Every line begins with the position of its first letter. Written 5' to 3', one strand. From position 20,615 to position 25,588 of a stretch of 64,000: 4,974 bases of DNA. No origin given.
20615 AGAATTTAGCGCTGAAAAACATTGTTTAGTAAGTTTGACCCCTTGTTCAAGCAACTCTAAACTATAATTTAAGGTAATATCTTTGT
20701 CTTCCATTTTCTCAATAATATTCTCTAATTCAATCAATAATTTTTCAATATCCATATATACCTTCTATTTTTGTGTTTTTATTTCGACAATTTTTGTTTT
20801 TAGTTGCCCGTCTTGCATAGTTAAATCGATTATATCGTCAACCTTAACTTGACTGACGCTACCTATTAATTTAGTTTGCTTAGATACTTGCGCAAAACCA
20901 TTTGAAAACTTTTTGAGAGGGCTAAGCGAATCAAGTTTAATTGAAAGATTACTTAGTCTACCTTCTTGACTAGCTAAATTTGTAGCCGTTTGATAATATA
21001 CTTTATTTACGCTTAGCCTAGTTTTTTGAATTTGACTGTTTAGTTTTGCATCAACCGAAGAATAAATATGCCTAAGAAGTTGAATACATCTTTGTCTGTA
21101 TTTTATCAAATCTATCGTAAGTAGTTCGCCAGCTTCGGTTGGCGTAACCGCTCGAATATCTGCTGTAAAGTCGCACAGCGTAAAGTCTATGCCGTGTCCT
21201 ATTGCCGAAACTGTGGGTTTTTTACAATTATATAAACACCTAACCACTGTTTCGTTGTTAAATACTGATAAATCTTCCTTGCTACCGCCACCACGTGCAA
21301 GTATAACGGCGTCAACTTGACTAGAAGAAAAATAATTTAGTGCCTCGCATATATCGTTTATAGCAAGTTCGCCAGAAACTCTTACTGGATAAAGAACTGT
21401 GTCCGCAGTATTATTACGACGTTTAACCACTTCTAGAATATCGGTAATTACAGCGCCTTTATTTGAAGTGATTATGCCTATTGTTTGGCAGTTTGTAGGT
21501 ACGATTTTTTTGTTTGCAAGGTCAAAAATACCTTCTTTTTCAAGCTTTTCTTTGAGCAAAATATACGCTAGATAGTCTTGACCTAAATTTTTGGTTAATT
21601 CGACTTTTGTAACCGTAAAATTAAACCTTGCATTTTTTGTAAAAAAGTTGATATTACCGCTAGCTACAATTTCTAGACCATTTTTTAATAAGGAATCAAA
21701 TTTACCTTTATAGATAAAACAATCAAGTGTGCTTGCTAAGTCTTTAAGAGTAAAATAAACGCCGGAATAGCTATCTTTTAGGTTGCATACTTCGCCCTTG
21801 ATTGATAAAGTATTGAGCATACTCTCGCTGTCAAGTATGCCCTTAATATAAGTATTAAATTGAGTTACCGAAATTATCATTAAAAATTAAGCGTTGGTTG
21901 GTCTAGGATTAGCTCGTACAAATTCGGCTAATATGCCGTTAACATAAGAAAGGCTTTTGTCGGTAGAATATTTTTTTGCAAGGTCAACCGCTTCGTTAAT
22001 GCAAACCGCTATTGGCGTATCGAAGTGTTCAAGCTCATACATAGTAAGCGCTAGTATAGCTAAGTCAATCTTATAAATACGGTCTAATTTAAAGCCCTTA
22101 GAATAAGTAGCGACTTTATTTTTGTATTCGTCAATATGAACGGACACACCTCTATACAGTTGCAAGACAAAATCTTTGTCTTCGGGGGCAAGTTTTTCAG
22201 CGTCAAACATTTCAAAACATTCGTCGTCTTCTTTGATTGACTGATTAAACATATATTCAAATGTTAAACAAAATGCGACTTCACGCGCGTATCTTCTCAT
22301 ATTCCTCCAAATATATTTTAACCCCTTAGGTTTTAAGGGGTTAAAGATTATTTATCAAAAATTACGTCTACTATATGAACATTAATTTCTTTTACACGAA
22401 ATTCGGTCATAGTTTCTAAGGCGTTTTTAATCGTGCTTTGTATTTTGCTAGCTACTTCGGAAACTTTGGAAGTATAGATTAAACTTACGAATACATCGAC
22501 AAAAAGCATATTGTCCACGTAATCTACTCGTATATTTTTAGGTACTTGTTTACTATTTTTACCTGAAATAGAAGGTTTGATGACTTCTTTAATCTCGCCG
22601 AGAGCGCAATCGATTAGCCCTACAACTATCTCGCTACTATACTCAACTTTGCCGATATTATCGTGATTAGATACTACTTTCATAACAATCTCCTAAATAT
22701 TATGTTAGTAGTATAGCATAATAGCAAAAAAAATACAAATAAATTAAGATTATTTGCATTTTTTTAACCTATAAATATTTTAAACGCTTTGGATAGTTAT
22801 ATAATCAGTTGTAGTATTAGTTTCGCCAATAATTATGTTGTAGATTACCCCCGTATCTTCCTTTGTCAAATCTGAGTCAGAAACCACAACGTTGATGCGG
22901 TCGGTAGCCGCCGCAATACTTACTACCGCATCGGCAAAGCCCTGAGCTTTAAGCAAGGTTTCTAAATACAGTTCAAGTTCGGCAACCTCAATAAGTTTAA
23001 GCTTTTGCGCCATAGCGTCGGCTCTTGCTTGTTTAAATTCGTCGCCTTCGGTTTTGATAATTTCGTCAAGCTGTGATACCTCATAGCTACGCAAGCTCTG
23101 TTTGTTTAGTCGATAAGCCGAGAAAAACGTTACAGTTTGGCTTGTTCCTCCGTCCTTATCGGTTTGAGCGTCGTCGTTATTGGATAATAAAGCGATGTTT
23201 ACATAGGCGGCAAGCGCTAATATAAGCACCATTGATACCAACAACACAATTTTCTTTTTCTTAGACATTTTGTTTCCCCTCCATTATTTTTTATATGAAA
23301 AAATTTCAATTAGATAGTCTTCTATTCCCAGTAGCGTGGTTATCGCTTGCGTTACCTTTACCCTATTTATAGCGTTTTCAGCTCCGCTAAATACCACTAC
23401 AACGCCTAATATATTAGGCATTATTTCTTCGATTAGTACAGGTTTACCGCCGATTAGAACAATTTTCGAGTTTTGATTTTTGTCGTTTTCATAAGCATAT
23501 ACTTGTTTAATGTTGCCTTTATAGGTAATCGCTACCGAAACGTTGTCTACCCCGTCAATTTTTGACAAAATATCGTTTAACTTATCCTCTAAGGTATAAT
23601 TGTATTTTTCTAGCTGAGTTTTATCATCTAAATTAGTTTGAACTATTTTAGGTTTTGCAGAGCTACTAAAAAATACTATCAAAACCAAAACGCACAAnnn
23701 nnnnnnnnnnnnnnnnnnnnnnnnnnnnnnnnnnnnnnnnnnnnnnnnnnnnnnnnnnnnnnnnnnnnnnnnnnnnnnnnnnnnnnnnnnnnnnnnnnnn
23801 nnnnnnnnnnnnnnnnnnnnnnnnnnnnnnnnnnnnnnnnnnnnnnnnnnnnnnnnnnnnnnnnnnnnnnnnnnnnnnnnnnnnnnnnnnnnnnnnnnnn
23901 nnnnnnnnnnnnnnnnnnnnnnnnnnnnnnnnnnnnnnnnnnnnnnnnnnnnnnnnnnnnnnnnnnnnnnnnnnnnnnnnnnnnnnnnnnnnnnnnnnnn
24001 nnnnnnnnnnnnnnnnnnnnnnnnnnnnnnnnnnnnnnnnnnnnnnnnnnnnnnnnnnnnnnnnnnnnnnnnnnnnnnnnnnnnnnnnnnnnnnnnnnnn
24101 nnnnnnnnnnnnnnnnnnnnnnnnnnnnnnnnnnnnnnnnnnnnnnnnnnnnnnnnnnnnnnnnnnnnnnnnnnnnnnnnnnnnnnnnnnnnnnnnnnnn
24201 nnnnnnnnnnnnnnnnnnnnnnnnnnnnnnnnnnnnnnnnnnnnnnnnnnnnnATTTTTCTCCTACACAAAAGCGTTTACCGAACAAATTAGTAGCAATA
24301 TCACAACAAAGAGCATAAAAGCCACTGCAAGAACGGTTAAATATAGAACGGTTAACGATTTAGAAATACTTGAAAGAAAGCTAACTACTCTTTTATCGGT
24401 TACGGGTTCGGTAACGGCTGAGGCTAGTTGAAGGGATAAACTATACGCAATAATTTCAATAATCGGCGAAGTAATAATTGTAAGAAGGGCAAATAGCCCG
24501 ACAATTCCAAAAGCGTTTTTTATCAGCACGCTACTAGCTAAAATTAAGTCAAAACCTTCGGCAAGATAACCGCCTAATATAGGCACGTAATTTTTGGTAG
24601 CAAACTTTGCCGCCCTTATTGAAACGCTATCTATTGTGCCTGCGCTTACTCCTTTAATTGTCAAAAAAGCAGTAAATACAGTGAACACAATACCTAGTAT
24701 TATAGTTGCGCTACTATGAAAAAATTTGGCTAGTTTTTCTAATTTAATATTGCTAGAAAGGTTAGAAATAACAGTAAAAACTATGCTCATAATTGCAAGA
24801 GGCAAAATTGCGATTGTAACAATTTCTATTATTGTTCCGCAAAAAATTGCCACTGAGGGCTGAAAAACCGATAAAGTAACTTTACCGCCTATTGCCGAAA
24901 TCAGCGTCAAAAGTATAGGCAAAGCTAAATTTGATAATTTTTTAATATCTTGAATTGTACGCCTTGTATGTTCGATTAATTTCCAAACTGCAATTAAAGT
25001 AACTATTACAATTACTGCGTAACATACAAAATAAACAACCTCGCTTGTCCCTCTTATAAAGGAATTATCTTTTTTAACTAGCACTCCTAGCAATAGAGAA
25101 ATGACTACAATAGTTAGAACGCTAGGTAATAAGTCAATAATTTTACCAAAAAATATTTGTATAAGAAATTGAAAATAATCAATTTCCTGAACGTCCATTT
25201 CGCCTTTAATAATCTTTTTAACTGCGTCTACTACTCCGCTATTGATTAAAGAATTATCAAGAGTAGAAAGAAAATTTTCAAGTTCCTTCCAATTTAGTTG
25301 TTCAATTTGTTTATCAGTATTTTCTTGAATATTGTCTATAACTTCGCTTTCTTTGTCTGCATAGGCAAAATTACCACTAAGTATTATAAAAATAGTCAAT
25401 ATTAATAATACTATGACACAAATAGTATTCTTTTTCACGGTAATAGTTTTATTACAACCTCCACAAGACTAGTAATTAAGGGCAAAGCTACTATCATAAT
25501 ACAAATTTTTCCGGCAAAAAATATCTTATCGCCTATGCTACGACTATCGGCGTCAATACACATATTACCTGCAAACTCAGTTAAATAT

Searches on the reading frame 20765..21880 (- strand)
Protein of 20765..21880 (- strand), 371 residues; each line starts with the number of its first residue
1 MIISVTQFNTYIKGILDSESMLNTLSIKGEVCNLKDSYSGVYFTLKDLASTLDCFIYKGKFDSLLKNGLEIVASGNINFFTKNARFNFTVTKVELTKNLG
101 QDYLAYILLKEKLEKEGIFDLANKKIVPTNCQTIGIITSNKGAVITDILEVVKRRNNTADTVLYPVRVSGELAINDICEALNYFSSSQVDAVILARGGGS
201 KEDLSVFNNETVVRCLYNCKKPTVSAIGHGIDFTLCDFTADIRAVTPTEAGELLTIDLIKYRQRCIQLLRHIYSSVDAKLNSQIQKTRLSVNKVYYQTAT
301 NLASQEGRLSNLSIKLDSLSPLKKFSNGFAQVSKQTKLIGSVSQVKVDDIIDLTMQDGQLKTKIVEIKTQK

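Call 84: search_protein_families(library=ncbifam, proteins=[window:20765-21880:-], max_evalue=1e-15)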
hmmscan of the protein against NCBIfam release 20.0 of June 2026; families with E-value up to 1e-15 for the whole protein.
window:20765-21880:- (371 aa): 1 family
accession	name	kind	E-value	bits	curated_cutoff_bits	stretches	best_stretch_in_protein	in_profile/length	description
TIGR00237.1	xseA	equivalog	1.3e-97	327.4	180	1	4-293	1-293/389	exodeoxyribonuclease VII large subunit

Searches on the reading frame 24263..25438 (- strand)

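Call 84: search_protein_families(library=ncbifam, proteins=[window:24263-25438:-], max_evalue=1e-15)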
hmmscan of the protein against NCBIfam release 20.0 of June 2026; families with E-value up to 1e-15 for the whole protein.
window:24263-25438:- (391 aa): 1 family
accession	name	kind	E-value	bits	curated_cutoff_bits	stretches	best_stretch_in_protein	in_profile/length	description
TIGR02829.1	spore_III_AE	equivalog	1.5e-61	208.7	247.45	1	9-384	5-378/381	stage III sporulation protein AE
